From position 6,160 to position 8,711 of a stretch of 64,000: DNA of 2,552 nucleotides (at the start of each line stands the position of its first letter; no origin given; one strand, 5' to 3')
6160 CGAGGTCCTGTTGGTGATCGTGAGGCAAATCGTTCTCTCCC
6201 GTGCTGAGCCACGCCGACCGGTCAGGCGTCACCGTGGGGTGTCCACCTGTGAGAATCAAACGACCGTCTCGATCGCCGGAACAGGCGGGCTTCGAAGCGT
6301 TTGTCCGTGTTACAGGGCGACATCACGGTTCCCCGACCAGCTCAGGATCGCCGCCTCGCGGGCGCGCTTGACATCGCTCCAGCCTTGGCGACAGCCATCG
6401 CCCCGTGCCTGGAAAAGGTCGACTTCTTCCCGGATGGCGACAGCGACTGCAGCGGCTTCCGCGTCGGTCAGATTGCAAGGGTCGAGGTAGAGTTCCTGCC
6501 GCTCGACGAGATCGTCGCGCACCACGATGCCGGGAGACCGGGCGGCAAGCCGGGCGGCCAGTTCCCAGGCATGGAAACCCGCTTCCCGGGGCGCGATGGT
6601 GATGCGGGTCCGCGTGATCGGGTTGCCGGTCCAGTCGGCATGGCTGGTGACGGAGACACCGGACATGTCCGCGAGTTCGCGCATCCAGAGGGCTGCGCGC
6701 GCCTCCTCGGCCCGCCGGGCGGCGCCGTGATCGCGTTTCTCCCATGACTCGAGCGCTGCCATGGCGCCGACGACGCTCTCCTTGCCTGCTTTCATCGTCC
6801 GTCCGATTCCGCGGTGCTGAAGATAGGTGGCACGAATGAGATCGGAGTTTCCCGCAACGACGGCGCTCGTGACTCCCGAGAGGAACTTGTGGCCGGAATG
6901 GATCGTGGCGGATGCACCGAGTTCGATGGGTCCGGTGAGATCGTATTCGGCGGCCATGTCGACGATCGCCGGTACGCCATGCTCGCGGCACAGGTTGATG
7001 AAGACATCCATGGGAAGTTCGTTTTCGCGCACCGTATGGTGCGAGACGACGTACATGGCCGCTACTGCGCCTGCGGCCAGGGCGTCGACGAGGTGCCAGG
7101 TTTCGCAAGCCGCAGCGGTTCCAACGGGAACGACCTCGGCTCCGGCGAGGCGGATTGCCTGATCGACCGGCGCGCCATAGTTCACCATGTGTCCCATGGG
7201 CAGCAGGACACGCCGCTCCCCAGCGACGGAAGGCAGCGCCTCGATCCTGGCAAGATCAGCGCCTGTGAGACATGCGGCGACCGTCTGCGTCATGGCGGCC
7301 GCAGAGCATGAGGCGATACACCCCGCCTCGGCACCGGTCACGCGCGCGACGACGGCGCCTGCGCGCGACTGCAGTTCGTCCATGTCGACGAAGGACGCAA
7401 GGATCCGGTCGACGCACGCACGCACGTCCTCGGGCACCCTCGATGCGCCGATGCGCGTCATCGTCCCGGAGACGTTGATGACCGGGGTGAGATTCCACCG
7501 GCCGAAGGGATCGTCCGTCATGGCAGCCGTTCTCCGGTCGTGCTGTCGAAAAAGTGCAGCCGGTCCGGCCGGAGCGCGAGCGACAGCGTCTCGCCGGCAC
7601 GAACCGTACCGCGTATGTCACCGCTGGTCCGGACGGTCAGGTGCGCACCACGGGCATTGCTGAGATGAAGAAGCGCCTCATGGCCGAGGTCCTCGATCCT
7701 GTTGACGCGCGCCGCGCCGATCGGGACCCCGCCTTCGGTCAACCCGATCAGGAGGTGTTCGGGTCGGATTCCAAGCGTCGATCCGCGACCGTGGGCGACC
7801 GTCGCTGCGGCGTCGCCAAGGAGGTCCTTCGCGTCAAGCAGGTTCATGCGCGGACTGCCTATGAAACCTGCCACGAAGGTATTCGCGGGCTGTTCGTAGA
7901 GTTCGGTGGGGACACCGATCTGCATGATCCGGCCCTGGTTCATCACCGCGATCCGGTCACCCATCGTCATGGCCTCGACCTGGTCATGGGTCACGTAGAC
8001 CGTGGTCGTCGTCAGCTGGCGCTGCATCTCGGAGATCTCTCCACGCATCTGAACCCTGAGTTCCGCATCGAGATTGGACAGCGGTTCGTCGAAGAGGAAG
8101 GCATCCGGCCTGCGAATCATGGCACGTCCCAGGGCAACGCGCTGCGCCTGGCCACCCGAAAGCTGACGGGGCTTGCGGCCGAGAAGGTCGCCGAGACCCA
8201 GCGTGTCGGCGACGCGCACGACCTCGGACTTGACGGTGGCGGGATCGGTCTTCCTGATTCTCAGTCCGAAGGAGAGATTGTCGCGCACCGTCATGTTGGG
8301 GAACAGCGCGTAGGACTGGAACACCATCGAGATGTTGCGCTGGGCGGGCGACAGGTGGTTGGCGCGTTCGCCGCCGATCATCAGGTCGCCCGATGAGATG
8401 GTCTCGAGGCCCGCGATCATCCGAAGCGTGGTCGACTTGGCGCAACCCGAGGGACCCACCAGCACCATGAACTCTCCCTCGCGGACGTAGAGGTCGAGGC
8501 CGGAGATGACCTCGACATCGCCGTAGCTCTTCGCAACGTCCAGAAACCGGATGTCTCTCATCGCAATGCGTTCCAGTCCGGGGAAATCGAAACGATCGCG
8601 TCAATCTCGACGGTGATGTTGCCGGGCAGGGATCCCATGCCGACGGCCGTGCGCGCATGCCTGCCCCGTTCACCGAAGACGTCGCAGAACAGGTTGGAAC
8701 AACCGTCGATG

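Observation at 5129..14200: Uncharacterised 9-gene operon: sugar-type ABC importer with SelA/DgaE-like PLP enzyme, RidA and two DHQS/G1PDH-like paralogs under a divergent GntR regulator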

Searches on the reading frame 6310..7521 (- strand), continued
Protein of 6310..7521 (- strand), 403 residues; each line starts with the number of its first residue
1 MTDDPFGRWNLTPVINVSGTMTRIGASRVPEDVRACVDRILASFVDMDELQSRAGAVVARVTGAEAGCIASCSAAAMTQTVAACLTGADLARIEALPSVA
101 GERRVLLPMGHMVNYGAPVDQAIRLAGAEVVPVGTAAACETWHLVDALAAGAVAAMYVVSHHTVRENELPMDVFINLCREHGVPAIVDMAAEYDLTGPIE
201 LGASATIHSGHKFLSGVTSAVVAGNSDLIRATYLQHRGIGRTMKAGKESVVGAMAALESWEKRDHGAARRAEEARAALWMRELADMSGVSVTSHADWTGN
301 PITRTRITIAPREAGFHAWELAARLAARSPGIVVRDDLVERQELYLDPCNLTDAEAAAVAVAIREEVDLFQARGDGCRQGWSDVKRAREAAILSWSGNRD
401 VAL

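Call 38: search_protein_families(library=ncbifam, proteins=[L013:11199-11969:+], max_evalue=0.00001)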
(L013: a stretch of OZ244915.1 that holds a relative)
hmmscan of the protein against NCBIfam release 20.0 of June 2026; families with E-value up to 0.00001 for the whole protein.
L013:11199-11969:+ (256 aa): 226 families (the best 25 are shown)
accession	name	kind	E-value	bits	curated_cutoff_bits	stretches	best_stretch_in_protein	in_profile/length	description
NF005559.1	PRK07231.1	subfamily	2.3e-54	184.5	215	1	3-253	2-248/249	glucose 1-dehydrogenase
NF004791.0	PRK06138.1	equivalog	7.4e-54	182.7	312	1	1-254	1-251/252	SDR family oxidoreductase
NF052558.1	MBtsdlDhBudC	equivalog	7.9e-53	179.6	270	1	4-255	2-244/250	meso-2,3-butanediol dehydrogenase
NF009466.0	PRK12826.1-2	subfamily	1.2e-52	178.8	222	1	5-253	3-245/248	3-oxoacyl-ACP reductase FabG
TIGR01830.1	3oxo_ACP_reduc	equivalog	7e-52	176.5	297.75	1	9-252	2-238/239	3-oxoacyl-[acyl-carrier-protein] reductase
NF004197.0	PRK05653.1-1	equivalog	8.3e-49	166.5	332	1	2-253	4-247/249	3-oxoacyl-ACP reductase FabG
NF009468.0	PRK12826.1-4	equivalog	9.1e-49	166.4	318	1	3-251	5-246/256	SDR family oxidoreductase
NF005469.0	PRK07063.1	equivalog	7.5e-48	163.3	306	1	3-256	5-258/260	SDR family oxidoreductase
NF005067.0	PRK06484.1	equivalog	2.6e-47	161.5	713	1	5-254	9-253/524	short chain dehydrogenase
NF004778.0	PRK06124.1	equivalog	2.8e-47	161.3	303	1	3-254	9-254/256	SDR family oxidoreductase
NF006693.0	PRK09242.1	equivalog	4e-47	160.5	328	1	3-254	8-255/258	SDR family oxidoreductase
NF004198.0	PRK05653.1-3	equivalog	3e-46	157.9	296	1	2-252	4-246/248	3-oxoacyl-ACP reductase FabG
NF005853.0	PRK07774.1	equivalog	3.2e-46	157.8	303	1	3-252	4-246/250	SDR family oxidoreductase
NF005488.0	PRK07097.1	equivalog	5.8e-45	153.5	369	1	3-255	8-260/266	gluconate 5-dehydrogenase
NF009464.0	PRK12824.1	subfamily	7.4e-43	147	269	1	8-252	5-242/245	3-oxoacyl-ACP reductase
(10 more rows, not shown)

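Call 69: search_protein_families(library=pfam, proteins=[L031:6012-9101:+, L031:9062-9883:+, L031:11161-11628:+, L031:11745-13334:+, L031:13876-16341:+, L033:11386-12429:+, L033:16480-17736:+, L033:17771-18679:+, L033:7119-7904:+, L033:6455-7081:+], max_evalue=0.001)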
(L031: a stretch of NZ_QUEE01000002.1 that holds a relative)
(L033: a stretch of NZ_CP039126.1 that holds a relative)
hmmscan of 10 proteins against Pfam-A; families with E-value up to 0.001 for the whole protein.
L031:6012-9101:+ (1029 aa): 4 families
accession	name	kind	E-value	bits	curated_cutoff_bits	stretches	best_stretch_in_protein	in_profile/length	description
PF01074.27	Glyco_hydro_38N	-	6.6e-85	285.2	25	1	230-501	2-268/270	Glycosyl hydrolases family 38 N-terminal domain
PF07748.19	Glyco_hydro_38C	-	6.6e-61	206.6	25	1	683-887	1-205/206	Glycosyl hydrolases family 38 C-terminal domain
PF09261.16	Alpha-mann_mid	-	4.4e-24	84.8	31.1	1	509-601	1-90/96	Alpha mannosidase middle domain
PF17677.7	Glyco_hydro38C2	-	2.4e-15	56.8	22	1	945-1016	2-72/72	Glycosyl hydrolases family 38 C-terminal beta sandwich domain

L031:9062-9883:+ (273 aa): 3 families
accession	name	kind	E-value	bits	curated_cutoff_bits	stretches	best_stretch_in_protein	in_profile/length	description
PF13561.12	adh_short_C2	-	6.5e-56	190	27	1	31-268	6-235/236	Enoyl-(Acyl carrier protein) reductase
PF00106.31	adh_short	-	2.1e-48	164.9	26.6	1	22-211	1-190/195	short chain dehydrogenase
PF08659.16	KR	-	1.1e-08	35.6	22.6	1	25-183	4-162/180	KR domain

L031:11161-11628:+ (155 aa): 2 families
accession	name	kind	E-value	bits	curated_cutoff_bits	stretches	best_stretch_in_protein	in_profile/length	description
PF14588.11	YjgF_endoribonc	-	2e-15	57.4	35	1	31-148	26-142/148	YjgF/chorismate_mutase-like, putative endoribonuclease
PF01042.26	Ribonuc_L-PSP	-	7.9e-07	29.5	27.3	1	27-152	12-119/121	Endoribonuclease L-PSP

L031:11745-13334:+ (529 aa): 2 families
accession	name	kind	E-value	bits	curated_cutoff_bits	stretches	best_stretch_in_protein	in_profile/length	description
PF07969.17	Amidohydro_3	-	1.1e-23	84.9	29.7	1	50-510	2-471/472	Amidohydrolase family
PF01979.26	Amidohydro_1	-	4.3e-12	46.4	25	1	347-509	204-344/345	Amidohydrolase family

L031:13876-16341:+ (821 aa): 5 families
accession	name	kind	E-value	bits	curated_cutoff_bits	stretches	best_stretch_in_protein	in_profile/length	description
PF22666.2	Glyco_hydro_2_N2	-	1.9e-43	148.9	27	1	25-184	7-167/167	Glycosyl hydrolase 2 galactose-binding domain-like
PF17753.7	Ig_mannosidase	-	4.7e-10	39.4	22.6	1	745-802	1-64/81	Ig-fold domain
PF00703.27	Glyco_hydro_2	-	4.1e-08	34.4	23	1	249-303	68-109/109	Glycosyl hydrolases family 2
PF17786.7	Mannosidase_ig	-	1.1e-05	26.3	23.4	1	655-731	5-77/91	Mannosidase Ig/CBM-like domain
PF02837.24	Glyco_hydro_2_N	-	5e-05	23.7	28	1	65-134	64-131/169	Glycosyl hydrolases family 2, sugar binding domain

L033:11386-12429:+ (347 aa): 1 family
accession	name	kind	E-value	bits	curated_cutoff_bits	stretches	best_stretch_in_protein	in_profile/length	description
PF07221.17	GlcNAc_2-epim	-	5.4e-21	75.6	23.4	1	2-332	24-344/347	N-acylglucosamine 2-epimerase (GlcNAc 2-epimerase)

L033:16480-17736:+ (418 aa): 2 families
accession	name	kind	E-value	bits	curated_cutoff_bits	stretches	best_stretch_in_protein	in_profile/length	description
PF07969.17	Amidohydro_3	-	1.3e-09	38.5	29.7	1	322-394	407-472/472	Amidohydrolase family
PF01979.26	Amidohydro_1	-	7.7e-08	32.4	25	1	280-393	234-345/345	Amidohydrolase family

L033:17771-18679:+ (302 aa): 1 family
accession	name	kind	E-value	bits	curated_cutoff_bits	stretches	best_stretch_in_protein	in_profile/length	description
PF03737.21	RraA-like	-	1e-18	68.4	24.5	1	58-210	18-151/152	Aldolase/RraA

L033:7119-7904:+ (261 aa): 1 family
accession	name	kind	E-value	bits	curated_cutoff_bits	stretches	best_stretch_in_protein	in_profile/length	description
PF24135.1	DUF7402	-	8.4e-11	42.5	27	1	126-236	6-113/133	Domain of unknown function (DUF7402)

L033:6455-7081:+ (208 aa): 2 families
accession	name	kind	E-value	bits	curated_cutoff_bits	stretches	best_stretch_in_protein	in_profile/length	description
PF12408.13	DUF3666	-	9.1e-21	73.3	25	1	160-206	1-47/47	Ribose-5-phosphate isomerase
PF02502.23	LacAB_rpiB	-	2.4e-17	63.6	24.7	1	17-110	15-105/138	Ribose/Galactose Isomerase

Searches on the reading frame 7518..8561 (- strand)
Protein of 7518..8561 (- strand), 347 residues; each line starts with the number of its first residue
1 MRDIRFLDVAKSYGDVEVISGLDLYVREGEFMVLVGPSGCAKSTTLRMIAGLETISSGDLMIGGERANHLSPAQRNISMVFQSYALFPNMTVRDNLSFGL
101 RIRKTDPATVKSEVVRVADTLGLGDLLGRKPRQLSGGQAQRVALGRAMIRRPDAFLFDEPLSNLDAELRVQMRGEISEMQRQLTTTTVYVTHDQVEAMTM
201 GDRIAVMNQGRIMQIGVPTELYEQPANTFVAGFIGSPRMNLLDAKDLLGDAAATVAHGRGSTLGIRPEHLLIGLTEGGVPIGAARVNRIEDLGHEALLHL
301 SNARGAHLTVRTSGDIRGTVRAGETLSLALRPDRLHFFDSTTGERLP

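Call 4: search_protein_families(library=pfam, proteins=[window:7518-8561:-], max_evalue=0.01)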
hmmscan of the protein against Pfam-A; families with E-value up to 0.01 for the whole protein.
window:7518-8561:- (347 aa): 4 families
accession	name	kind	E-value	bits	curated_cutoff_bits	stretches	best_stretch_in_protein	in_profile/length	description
PF00005.33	ABC_tran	-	1.4e-29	103.8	25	1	21-161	3-136/137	ABC transporter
PF08402.16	TOBE_2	-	5.9e-09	36.4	21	1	263-338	1-76/76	TOBE domain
PF17912.7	OB_MalK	-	2.7e-05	25.4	27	0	252-270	35-53/53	MalK OB fold domain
PF03215.21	Rad17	-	0.0089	16.4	23.8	0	29-52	45-68/186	Rad17 P-loop domain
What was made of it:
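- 7518..8561 (-): C: ABC ATPase of the MalK/UgpC type with a TOBE domain. ABC_tran 103.8 and TOBE_2 36.4 bits (call 4).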

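Call 5: search_protein_families(library=ncbifam, proteins=[window:7518-8561:-], max_evalue=0.01)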
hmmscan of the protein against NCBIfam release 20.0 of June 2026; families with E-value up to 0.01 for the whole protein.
window:7518-8561:- (347 aa): 185 families (the best 25 are shown)
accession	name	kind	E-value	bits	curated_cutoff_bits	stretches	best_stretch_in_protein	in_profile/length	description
NF008653.0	PRK11650.1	subfamily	4.2e-129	430.7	432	1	1-346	1-355/357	sn-glycerol-3-phosphate ABC transporter ATP-binding protein UgpC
NF008233.0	PRK11000.1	equivalog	2.6e-116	388.5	568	1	1-340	1-355/369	maltose/maltodextrin ABC transporter ATP-binding protein MalK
TIGR03265.1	PhnT2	equivalog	3.5e-94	315.9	457.7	1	7-338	8-352/353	putative 2-aminoethylphosphonate ABC transporter ATP-binding protein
NF006987.0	PRK09452.1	equivalog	4.8e-91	305.3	482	1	4-245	18-257/378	spermidine/putrescine ABC transporter ATP-binding protein PotA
TIGR01187.1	potA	subfamily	4.8e-84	282.2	355.6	1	34-258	1-223/325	polyamine ABC transporter ATP-binding protein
NF043075.1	MMSYN1_0197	equivalog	3.6e-83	279.3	550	1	6-244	5-241/341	spermidine/putrescine ABC transporter ATP-binding protein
NF008513.0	PRK11432.1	equivalog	4.7e-80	269.1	496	1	7-239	10-242/351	ferric ABC transporter ATP-binding protein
NF040933.2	ABC_arch_GlcV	equivalog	4e-78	262.8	450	1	9-338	8-357/357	glucose ABC transporter ATP-binding protein GlcV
TIGR00968.1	3a0106s01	subfamily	1.5e-75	253.8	342.75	1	6-236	3-233/237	sulfate ABC transporter ATP-binding protein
TIGR03258.1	PhnT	equivalog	4.9e-73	246.2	499.15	1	9-247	14-251/359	2-aminoethylphosphonate ABC transport system ATP-binding subunit PhnT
NF008621.0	PRK11607.1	equivalog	5.1e-71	239.4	613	1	8-237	24-253/377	putrescine ABC transporter ATP-binding subunit PotG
NF040840.2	tungstate_WtpC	equivalog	4.1e-69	233.5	440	1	5-239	3-236/347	tungstate ABC transporter ATP-binding protein WtpC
NF008105.0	PRK10851.1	equivalog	3.1e-64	216.9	502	1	5-236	4-239/362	sulfate/thiosulfate ABC transporter ATP-binding protein CysA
TIGR01186.1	proV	subfamily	8.7e-60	202.7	326.6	1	17-239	7-235/363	betaine/proline/choline family ABC transporter ATP-binding protein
TIGR03415.1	ABC_choXWV_ATP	equivalog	8e-56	189.6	483.75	1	10-251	31-283/382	choline ABC transporter ATP-binding protein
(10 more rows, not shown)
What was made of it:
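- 7518..8561 (-): UgpC subfamily 430.7 bits (cut-off 432) (call 5).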
